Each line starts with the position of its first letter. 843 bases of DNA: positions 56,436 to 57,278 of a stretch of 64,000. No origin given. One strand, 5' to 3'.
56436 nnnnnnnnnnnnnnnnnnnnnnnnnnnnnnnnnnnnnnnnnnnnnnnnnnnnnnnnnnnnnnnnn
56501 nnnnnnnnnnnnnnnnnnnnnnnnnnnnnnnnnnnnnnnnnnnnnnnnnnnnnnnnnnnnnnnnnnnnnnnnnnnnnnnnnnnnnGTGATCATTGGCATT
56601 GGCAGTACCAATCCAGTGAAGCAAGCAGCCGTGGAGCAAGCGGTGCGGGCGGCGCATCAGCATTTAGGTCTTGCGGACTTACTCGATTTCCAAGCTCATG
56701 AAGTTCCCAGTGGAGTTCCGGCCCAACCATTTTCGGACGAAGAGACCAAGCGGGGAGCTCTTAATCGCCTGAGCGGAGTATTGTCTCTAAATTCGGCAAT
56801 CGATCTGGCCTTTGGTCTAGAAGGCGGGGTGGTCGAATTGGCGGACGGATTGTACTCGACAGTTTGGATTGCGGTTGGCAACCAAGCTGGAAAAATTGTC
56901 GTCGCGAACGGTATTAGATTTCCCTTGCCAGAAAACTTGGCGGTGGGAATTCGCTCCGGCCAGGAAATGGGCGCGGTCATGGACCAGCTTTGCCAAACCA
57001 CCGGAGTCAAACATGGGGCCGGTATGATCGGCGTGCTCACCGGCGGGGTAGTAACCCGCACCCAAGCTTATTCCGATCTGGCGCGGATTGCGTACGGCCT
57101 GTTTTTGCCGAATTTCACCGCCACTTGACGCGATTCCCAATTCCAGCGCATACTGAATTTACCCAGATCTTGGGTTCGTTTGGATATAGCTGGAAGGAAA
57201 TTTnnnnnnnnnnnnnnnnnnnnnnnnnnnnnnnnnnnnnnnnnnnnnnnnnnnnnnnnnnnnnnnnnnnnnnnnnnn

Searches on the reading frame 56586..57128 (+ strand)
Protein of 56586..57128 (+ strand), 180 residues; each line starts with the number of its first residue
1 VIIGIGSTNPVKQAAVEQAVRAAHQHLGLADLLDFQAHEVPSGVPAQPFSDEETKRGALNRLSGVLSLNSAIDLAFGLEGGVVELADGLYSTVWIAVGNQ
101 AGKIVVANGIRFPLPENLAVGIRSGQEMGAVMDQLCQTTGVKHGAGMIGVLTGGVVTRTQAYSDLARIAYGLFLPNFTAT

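Call 71: search_protein_families(library=pfam, proteins=[window:56586-57128:+], max_evalue=0.001)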
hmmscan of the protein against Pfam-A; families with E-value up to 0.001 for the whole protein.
window:56586-57128:+ (180 aa): 1 family
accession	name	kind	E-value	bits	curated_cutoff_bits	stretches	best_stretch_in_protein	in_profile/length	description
PF01931.24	NTPase_I-T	-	2e-42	145.2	25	1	6-170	1-158/162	Protein of unknown function DUF84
